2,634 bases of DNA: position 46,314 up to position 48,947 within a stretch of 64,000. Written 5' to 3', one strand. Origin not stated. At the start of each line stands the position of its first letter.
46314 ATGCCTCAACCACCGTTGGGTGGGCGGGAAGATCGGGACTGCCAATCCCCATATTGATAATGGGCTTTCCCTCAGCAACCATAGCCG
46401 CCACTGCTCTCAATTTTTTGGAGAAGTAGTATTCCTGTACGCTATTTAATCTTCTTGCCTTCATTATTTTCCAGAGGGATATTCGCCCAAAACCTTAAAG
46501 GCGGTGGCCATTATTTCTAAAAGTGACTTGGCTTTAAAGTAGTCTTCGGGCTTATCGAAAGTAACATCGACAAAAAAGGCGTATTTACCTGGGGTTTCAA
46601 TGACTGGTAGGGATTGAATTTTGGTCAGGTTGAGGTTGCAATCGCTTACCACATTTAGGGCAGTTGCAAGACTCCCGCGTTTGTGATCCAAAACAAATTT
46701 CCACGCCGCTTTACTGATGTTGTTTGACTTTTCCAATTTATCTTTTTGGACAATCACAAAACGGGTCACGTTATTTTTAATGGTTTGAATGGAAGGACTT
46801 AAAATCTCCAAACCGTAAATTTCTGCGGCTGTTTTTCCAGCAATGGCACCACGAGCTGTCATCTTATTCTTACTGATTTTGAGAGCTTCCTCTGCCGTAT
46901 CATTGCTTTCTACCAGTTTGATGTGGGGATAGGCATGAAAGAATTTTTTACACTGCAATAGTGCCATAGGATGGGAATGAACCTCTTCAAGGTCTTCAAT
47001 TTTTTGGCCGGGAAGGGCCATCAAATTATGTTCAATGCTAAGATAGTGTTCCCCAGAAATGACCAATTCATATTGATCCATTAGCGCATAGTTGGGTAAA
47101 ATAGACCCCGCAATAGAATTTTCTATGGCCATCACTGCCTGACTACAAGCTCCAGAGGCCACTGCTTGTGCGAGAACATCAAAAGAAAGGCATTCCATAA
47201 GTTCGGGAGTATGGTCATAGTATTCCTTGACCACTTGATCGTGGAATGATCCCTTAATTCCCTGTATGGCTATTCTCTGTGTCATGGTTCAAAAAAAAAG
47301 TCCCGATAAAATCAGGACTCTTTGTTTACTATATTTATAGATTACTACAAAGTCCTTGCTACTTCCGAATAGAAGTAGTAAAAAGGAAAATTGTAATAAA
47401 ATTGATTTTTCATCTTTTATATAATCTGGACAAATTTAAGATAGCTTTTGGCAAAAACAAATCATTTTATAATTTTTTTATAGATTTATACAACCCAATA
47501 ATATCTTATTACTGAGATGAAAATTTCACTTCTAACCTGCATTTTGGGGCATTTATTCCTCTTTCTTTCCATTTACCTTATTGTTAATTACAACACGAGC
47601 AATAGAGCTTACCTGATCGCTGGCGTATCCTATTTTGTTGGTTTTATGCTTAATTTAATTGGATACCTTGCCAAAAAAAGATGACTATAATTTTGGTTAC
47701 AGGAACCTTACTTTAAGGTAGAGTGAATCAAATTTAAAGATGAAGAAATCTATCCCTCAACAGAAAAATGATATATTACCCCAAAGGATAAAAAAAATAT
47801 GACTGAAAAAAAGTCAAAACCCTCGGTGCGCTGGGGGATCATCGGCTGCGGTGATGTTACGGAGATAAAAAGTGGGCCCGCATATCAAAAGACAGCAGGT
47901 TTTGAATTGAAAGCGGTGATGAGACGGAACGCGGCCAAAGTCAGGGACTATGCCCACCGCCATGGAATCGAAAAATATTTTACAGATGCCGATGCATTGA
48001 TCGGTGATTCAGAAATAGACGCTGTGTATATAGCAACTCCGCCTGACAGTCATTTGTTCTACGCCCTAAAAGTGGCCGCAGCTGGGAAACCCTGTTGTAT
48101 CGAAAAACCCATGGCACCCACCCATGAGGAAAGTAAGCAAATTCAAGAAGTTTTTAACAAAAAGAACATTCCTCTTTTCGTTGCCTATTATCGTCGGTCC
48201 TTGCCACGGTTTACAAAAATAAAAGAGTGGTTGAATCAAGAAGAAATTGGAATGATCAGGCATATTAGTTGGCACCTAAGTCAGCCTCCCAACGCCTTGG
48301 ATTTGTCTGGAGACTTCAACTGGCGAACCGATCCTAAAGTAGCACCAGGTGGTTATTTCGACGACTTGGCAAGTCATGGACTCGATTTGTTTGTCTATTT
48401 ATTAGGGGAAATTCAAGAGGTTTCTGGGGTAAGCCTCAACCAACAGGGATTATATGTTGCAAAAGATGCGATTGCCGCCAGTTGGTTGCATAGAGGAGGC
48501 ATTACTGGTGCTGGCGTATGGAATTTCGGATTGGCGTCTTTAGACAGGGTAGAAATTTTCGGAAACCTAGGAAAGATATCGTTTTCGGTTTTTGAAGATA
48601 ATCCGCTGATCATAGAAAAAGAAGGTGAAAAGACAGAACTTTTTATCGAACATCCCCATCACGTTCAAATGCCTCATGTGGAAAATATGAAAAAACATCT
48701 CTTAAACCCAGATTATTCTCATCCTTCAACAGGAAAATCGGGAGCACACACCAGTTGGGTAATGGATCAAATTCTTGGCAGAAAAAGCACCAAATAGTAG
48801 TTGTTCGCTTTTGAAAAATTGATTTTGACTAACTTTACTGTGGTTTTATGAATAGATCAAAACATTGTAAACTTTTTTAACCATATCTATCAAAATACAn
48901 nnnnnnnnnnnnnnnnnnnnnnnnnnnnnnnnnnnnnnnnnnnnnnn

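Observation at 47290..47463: Phe/Tyr-codon leader-peptide attenuator in front of the pheA-aminotransferase-tyrA-DAHPS/CM operon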

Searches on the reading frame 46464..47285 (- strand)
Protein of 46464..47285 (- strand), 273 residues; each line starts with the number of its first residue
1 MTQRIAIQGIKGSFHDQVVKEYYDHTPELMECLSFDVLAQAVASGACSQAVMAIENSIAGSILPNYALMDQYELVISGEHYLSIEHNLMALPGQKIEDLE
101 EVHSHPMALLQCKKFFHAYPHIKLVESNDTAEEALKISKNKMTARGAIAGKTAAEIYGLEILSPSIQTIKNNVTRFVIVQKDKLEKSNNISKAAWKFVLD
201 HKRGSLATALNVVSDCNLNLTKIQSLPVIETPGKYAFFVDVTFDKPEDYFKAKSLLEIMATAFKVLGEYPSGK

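Call 5: search_protein_families(library=pfam, proteins=[window:46464-47285:-])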
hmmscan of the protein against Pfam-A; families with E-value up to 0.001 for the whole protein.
window:46464-47285:- (273 aa): 1 family
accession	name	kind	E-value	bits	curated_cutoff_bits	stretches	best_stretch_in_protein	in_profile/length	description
PF00800.23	PDT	-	1.7e-53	181.6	25.2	1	5-183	1-180/181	Prephenate dehydratase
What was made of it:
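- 46464..47285 (-): pheA (prephenate dehydratase), the first structural gene. Its ATG lies 5 nt after the U-tract. Pfam PF00800, E = 1.7e-53 (call 5).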

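Call 6: find_homologous_proteins(query=window:46464-47285:-, max_evalue=1e-20)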
Query window:46464-47285:- (273 aa): 8000 proteins with E <= 1e-20 among 8000 candidates; the best 120 are listed.
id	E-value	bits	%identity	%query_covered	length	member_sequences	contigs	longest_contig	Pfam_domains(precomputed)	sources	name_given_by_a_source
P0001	5.0e-175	598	100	100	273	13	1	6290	PF00800.24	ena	-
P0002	5.6e-165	565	93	100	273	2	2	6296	PF00800.24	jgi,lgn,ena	jgi:prephenate dehydratase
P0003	1.5e-164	564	93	100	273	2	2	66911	PF00800.24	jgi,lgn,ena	jgi:prephenate dehydratase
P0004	2.2e-163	560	92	100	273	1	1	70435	PF00800.24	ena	-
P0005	7.4e-162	555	92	100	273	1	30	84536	PF00800.24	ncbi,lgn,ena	-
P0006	4.4e-158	542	89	100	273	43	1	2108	PF00800.24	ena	-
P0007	9.4e-157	538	89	100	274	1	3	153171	PF00800.24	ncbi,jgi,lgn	ncbi:MAG: prephenate dehydratase [Flavobacteriaceae bacterium]|jgi:prephenate dehydratase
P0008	3.2e-156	536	89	100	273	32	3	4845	PF00800.24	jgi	jgi:prephenate dehydratase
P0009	1.5e-155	534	89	100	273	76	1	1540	PF00800.24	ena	-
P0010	6.6e-155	532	88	100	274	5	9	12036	PF00800.24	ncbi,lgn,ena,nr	ncbi:MAG: prephenate dehydratase [Bacteroidota bacterium]|nr:prephenate dehydratase [Bacteroidota ba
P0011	2.4e-154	530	87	100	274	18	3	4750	PF00800.24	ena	-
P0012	1.7e-153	527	87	100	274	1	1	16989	PF00800.24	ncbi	-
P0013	5.3e-153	526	87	100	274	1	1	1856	PF00800.24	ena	-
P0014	6.0e-153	526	87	100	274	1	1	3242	PF00800.24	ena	-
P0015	4.1e-152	523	87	100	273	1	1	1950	PF00800.24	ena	-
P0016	6.7e-152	522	86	100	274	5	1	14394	PF00800.24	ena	-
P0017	7.0e-152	522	86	100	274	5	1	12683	PF00800.24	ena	-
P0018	7.8e-152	522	86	100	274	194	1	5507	PF00800.24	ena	-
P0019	9.9e-152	522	86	100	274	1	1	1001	PF00800.24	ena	-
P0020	1.3e-151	521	86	100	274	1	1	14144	PF00800.24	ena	-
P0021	1.5e-151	521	86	100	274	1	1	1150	PF00800.24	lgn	-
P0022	3.5e-151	520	86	100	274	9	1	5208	PF00800.24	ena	-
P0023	5.4e-151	519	86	100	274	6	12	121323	PF00800.24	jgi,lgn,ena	jgi:prephenate dehydratase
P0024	8.6e-151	519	85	100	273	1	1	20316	PF00800.24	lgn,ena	-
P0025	1.5e-150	518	85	100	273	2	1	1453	PF00800.24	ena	-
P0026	3.3e-150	517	87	100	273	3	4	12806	PF00800.24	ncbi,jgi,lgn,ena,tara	tara:strand:+ start:98 stop:919 length:822 start_codon:yes stop_codon:yes gene_type:complete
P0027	7.3e-150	515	87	100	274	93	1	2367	PF00800.24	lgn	-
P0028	6.5e-149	512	84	100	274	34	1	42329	PF00800.24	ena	-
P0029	1.3e-148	511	84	100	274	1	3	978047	PF00800.24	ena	-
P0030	2.4e-148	510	83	100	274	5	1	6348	PF00800.24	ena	-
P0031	1.2e-147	508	83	100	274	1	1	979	PF00800.24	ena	-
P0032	1.6e-147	508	83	100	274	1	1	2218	PF00800.24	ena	-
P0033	3.8e-147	507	86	100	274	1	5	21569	PF00800.24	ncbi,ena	-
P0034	8.9e-147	505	84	100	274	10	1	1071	PF00800.24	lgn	-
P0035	1.5e-146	505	83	100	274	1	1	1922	PF00800.24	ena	-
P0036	2.5e-146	504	84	100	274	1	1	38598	PF00800.24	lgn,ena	-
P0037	4.3e-146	503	82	100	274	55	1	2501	PF00800.24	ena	-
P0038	7.6e-145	499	82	100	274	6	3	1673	PF00800.24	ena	-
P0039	4.3e-144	497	82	100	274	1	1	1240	PF00800.24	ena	-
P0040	4.4e-144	497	82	100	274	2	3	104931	PF00800.24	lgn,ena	-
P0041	6.8e-144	496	81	100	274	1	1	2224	PF00800.24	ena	-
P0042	3.3e-143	494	81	100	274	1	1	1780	PF00800.24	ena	-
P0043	1.7e-142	491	81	100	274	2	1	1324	PF00800.24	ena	-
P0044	1.7e-142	491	81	100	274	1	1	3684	PF00800.24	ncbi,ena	-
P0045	5.3e-142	490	82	100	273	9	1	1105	PF00800.24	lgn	-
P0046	8.5e-142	489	81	100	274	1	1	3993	PF00800.24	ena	-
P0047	1.2e-141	489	81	100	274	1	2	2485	PF00800.24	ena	-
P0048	1.2e-141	488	81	100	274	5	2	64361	PF00800.24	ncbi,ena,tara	tara:strand:+ start:6772 stop:7596 length:825 start_codon:yes stop_codon:yes gene_type:complete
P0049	6.8e-141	486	81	100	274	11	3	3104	PF00800.24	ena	-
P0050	6.9e-139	480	78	100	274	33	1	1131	PF00800.24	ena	-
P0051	8.3e-139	479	81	100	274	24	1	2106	PF00800.24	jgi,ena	-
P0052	4.5e-138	477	80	100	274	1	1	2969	PF00800.24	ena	-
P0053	8.5e-138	476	82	96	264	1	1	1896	PF00800.24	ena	-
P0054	1.1e-137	476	80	100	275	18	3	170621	PF00800.24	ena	-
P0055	4.0e-136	470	79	100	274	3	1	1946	PF00800.24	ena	-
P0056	4.4e-136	470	79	100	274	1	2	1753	PF00800.24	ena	-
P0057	1.7e-134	465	79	99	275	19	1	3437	PF00800.24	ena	-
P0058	8.6e-134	463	77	100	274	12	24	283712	PF00800.24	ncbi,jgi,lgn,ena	-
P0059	9.5e-134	463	77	100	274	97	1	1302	PF00800.24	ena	-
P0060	6.1e-133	460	78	99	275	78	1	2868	PF00800.24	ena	-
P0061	9.4e-132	456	77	100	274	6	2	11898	PF00800.24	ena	-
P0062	2.3e-131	455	78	100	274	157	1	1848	PF00800.24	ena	-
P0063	2.6e-131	455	77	99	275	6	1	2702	PF00800.24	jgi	-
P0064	2.5e-130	451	78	100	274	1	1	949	PF00800.24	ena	-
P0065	4.6e-130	451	77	100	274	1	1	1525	PF00800.24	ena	-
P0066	5.2e-130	450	75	100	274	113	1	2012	PF00800.24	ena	-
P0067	5.9e-130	450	77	100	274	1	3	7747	PF00800.24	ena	-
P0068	1.0e-129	449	77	100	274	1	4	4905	PF00800.24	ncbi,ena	-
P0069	1.2e-129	449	76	100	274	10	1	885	PF00800.24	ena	-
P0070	1.7e-129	449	78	100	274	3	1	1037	PF00800.24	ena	-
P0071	2.0e-129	449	77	100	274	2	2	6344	PF00800.24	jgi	jgi:prephenate dehydratase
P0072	7.5e-129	447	75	99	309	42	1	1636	PF00800.24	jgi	jgi:prephenate dehydratase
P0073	9.7e-129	446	75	99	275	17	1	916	PF00800.24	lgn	-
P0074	2.9e-128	445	75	100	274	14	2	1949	PF00800.24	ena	-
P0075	4.7e-128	444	77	100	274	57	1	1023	PF00800.24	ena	-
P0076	1.0e-125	436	79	94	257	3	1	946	PF00800.24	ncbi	-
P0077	1.1e-125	436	75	99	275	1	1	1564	PF00800.24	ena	-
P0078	9.1e-125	433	72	99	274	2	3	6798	PF00800.24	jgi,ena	jgi:prephenate dehydratase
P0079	9.6e-125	433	96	75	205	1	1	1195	PF00800.24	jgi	jgi:prephenate dehydratase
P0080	1.5e-124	433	72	99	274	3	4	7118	PF00800.24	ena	-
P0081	8.5e-124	430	72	99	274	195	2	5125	PF00800.24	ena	-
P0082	5.2e-123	428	72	99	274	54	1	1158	PF00800.24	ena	-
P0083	1.3e-122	426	72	99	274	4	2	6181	PF00800.24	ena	-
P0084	1.8e-122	426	72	99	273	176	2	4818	PF00800.24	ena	-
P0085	1.9e-122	426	71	99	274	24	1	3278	PF00800.24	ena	-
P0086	2.4e-122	425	71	99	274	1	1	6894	PF00800.24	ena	-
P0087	1.2e-121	423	71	99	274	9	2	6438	PF00800.24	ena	-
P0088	4.9e-121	421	71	99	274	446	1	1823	PF00800.24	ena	-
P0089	2.1e-111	389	66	99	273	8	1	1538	PF00800.24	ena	-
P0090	5.8e-111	388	69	100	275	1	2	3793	PF00800.24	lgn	-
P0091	6.0e-111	388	68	99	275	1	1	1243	PF00800.24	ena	-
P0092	8.5e-111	387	65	99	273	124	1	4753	PF00800.24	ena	-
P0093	1.1e-110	387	67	100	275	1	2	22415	PF00800.24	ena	-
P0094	4.4e-110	385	95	68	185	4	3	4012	PF00800.24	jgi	jgi:prephenate dehydratase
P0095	7.1e-110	384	64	99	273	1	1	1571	PF00800.24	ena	-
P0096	7.1e-110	384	67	100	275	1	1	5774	PF00800.24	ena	-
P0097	1.5e-109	383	67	100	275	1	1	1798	PF00800.24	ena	-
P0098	1.6e-109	383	67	100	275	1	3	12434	PF00800.24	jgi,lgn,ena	-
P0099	2.0e-109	383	67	100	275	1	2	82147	PF00800.24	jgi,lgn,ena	-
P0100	2.0e-109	383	67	100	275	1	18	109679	PF00800.24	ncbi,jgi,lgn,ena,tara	tara:strand:+ start:302 stop:1129 length:828 start_codon:yes stop_codon:yes gene_type:complete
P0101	2.5e-109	383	67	100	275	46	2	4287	PF00800.24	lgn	-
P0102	3.1e-109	382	67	100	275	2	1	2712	PF00800.24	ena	-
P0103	3.3e-109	382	66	100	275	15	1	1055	PF00800.24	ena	-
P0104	3.7e-109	382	67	100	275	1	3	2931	PF00800.24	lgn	-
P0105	4.4e-109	382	66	100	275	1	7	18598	PF00800.24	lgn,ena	-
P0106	4.5e-109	382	66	100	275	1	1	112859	PF00800.24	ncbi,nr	ncbi:prephenate dehydratase [Flavobacteriaceae bacterium]|nr:prephenate dehydratase [Flavobacteriace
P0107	5.1e-109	382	66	100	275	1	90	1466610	PF00800.24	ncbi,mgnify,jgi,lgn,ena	mgnify:FL=1|jgi:prephenate dehydratase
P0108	5.2e-109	382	66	100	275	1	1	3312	PF00800.24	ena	-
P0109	5.3e-109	382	66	100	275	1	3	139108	PF00800.24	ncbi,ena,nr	ncbi:prephenate dehydratase [Flavobacteriaceae bacterium]|nr:prephenate dehydratase [Flavobacteriace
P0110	5.3e-109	382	66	100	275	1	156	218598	PF00800.24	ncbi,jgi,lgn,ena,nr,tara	ncbi:MAG: prephenate dehydratase [Flavobacteriales bacterium]|jgi:prephenate dehydratase|nr:prephena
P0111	5.4e-109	382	68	100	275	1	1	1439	PF00800.24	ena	-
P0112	6.1e-109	381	66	100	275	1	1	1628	PF00800.24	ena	-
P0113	6.9e-109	381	67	99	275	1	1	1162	PF00800.24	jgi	jgi:prephenate dehydratase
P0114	7.0e-109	381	66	100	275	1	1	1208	PF00800.24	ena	-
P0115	7.0e-109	381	66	100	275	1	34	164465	PF00800.24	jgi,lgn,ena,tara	tara:strand:- start:988 stop:1815 length:828 start_codon:yes stop_codon:yes gene_type:complete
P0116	7.2e-109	381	66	100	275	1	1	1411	PF00800.24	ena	-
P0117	7.2e-109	381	66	100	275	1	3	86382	PF00800.24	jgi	-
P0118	7.2e-109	381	66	100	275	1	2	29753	PF00800.24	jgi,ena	jgi:prephenate dehydratase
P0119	7.7e-109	381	66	100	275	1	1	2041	PF00800.24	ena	-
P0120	9.8e-109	381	66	100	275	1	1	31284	PF00800.24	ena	-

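Call 9: find_related_loci(query=A1, collection=genome_contigs, flank=4000)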
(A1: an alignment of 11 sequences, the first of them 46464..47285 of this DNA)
Query A1 (273 aa) in genome_contigs; peptide patterns used: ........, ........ (x = any residue, [..] = any of these).
599 stretches matched a pattern (row limit reached: there are more); 594 encode a relative of the query (tblastn E <= 1e-3); the best 80 are kept; 80 distinct loci.
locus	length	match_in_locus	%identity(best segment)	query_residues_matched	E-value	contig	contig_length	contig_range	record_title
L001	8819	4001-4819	87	1-273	2e-165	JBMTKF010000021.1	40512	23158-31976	MAG: Flavobacteriaceae bacterium isolate CJ_V5_S11_100percent_par_CJ_V5_S11_metabat.81 NODE_548_length_40512_cov_7.95390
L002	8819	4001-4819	89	1-273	2e-165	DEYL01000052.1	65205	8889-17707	MAG TPA_asm: Flavobacteriaceae bacterium UBA3159 UBA3159_contig_15147, whole genome shotgun sequence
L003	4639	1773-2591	83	1-273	1e-161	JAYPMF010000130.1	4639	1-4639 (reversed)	MAG: Flavobacteriaceae bacterium isolate 139574_S175_metabat_bins_sspec.tsv.095_sub NODE_17310_length_4639_cov_4.623473,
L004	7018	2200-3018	85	1-273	2e-158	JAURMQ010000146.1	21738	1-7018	MAG: Flavobacteriaceae bacterium isolate SFB_Oligo_Co_4 k141_4666388, whole genome shotgun sequence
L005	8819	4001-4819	78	1-273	2e-144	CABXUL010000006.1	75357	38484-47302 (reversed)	MAG: uncultured Bacteroidetes bacterium isolate AG-325-E04 genome assembly, contig: AG-325-E04_NODE_6, whole genome shot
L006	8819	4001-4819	78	1-273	3e-144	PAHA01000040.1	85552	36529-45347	MAG: Flavobacteriaceae bacterium isolate MED769 142555, whole genome shotgun sequence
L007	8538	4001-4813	72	1-271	4e-133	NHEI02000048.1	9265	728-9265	MAG: Flavobacteriaceae bacterium TMED81 21026, whole genome shotgun sequence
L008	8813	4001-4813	72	1-271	2e-132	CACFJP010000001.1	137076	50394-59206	uncultured Bacteroidetes bacterium isolate AG-908-E14 genome assembly, contig: AG-908-E14_NODE_1, whole genome shotgun s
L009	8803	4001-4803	80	4-273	2e-126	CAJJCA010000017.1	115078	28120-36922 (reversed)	MAG: uncultured Flavobacteriaceae bacterium isolate FRAM18_bin214 genome assembly, contig: FRAM18_bin214-17, whole genom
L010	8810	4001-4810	66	4-273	1e-119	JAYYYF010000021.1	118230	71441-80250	MAG: Bacteroidota bacterium isolate XB_MAG113 DB_MAG113_0021, whole genome shotgun sequence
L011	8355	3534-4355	66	1-273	3e-118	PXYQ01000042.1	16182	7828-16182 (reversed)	MAG: Candidatus Arcticimaribacter sp. isolate Spr30G08_bin33 NODE_1444_length_16182_cov_7.28821, whole genome shotgun se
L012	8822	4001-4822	66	1-273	1e-116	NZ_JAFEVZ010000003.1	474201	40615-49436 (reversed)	Flavobacterium pectinovorum strain 9 NODE_3_length_474201_cov_39.895472, whole genome shotgun sequence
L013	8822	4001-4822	65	1-273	6e-116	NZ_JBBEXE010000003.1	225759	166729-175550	Leptobacterium meishanense strain I13 Scaffold3_1, whole genome shotgun sequence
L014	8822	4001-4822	66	1-273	2e-115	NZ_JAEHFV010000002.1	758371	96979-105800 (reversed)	Flavobacterium agrisoli strain SE-1-e NODE_2_length_758371_cov_44.006590, whole genome shotgun sequence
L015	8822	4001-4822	65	1-273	3e-115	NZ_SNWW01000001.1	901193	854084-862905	Flavobacterium sp. P3160 Ga0310577_101, whole genome shotgun sequence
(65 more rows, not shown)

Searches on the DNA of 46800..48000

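Call 3: search_rna_families(source=window, start=46800, end=48000, threshold=evalue, max_evalue=10, show_alignments=3)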
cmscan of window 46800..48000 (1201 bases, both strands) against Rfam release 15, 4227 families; matches with E-value up to 10: 14.
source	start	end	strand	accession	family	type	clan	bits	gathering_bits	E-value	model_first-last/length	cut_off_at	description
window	47289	47380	-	RF00515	PyrR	Cis-reg;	-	26.3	54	0.36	1-115/115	no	PyrR binding site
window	47291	47414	-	RF01859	Phe_leader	Cis-reg; leader;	-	22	55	0.63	1-125/125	no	Phenylalanine leader peptide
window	47597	47768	+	RF01967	RMST_6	Gene; lncRNA;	-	19.7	90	3.5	1-203/203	no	Rhabdomyosarcoma 2 associated transcript conserved region 6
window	47295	47374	-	RF02083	OrzO-P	Gene; antitoxin;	-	19.2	60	3.2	1-76/76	no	OrzO-P RNA antitoxin family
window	47721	47769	+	RF01829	sR6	Gene; snRNA; snoRNA; CD-box;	-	19.1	60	4.9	1-53/53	no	sR6 snoRNA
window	47284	47378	-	RF00121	MicC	Gene; sRNA;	-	19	90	6.5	1-123/123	no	MicC RNA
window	47279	47336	-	RF04121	mir-1289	Gene; miRNA;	-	16.9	66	3.9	1-91/91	no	mir-1289 microRNA precursor family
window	47708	47771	-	RF04249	mir-310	Gene; miRNA;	CL00137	16.2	48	5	1-74/74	no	mir-310 microRNA precursor family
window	47288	47363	-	RF00558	L20_leader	Cis-reg; leader;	-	16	58.7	4.2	1-127/127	no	Ribosomal protein L20 leader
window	47258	47401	-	RF00433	Hsp90_CRE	Cis-reg; thermoregulator;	-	15.9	50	7.9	1-152/152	no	Hsp90 cis-regulatory element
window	47315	47350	-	RF01078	PK-PYVV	Cis-reg;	-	15.7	65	8.5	1-58/58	no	3'-terminal pseudoknot in PYVV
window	47290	47387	-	RF04338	Plastid-psbJ-2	Cis-reg;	CL00152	14.4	65.6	8.7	1-144/144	no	Plastid-psbJ-2 3UTR RNA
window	47673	47696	-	RF01419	IsrR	Gene; antisense;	-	13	52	7.1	154-177/187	no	Antisense RNA which regulates isiA expression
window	46843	46962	+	RF02173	SMAD5-AS1_1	Gene; lncRNA;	-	10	45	9.3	137-263/263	no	SMAD5 antisense RNA 1 conserved region 1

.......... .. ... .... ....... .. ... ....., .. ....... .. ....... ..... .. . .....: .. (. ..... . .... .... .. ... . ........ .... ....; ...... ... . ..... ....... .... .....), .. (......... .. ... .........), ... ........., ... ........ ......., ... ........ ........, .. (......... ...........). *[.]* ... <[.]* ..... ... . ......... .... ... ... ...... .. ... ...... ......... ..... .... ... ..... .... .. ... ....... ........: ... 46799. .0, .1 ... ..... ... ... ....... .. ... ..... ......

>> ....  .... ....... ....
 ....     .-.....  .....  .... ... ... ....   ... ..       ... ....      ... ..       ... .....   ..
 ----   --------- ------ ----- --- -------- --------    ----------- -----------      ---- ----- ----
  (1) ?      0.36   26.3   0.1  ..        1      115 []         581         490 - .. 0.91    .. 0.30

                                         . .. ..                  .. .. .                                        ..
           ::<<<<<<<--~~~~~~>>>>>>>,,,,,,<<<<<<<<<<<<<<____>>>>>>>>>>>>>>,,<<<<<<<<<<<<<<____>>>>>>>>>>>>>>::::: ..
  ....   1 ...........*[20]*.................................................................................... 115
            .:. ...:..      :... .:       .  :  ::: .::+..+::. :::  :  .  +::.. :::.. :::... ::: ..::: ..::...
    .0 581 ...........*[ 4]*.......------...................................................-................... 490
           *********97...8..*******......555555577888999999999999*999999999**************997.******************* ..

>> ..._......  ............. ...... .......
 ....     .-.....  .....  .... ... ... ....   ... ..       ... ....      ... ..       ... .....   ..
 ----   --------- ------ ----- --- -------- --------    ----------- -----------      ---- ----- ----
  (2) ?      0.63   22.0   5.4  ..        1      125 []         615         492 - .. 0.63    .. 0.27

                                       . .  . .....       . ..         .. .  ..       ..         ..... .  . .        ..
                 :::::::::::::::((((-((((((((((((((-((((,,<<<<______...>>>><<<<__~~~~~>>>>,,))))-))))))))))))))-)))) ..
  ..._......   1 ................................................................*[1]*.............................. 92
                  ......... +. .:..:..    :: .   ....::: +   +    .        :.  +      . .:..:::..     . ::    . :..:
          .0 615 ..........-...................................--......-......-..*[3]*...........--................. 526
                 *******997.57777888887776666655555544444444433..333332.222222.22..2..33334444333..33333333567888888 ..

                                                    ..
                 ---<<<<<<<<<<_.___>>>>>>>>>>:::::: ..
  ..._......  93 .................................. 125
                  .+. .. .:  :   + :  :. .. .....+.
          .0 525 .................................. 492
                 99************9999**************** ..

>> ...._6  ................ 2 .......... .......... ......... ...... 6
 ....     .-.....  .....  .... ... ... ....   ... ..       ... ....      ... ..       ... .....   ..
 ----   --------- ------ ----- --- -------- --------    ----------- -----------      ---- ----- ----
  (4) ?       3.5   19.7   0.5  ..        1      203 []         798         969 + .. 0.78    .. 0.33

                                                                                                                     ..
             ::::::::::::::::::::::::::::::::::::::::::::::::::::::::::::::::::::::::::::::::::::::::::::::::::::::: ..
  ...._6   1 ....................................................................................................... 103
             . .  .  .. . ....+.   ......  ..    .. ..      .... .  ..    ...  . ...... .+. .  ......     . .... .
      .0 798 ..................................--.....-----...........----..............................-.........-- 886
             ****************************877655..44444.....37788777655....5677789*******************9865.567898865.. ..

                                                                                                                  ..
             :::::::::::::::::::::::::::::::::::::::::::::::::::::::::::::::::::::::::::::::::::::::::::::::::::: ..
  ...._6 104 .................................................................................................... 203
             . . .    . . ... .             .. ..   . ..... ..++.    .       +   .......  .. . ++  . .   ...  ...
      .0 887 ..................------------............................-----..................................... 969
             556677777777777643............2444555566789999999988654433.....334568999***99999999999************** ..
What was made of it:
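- On Rfam RF01859 Phe_leader (proteobacterial pheL): 22.0 bits, E = 0.63 (call 3).
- Closest known: pheL-pheA attenuator of gamma-proteobacteria. Different: It is not a sequence or structure homologue: 22 bits against a gathering score of 55, E = 0.63 (call 3).
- There are weak sub-threshold Rfam resemblances to PyrR (26 bits) and L20_leader (16 bits) (call 3).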

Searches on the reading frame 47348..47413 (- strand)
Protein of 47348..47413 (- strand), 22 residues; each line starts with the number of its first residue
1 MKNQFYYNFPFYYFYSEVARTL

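Call 43: search_protein_families(library=ncbifam, proteins=[window:47348-47413:-], max_evalue=10)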
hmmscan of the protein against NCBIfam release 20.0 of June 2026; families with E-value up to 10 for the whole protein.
seq(22 aa): 0 families

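Call 44: search_protein_families(library=pfam, proteins=[window:47348-47413:-], max_evalue=10)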
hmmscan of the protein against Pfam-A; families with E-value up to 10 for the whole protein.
seq(22 aa): 0 families
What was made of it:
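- There is no match in Pfam or NCBIfam (calls 43, 44).
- Tried and rejected: Peptide searches in NCBIfam and Pfam found nothing (calls 43, 44).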

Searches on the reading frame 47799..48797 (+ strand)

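Call 5: search_protein_families(library=pfam, proteins=[window:47799-48797:+])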
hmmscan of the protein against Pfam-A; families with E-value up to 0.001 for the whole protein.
window:47799-48797:+ (332 aa): 3 families
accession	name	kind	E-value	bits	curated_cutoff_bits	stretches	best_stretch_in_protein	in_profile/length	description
PF01408.29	GFO_IDH_MocA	-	1.3e-22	81.2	24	1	10-130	1-120/120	Oxidoreductase family, NAD-binding Rossmann fold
PF22725.1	GFO_IDH_MocA_C3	-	3.4e-17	63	27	1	138-260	1-123/124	GFO/IDH/MocA C-terminal domain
PF02894.22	GFO_IDH_MocA_C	-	5e-06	26.9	22.9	1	142-214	1-70/218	Oxidoreductase family, C-terminal alpha/beta domain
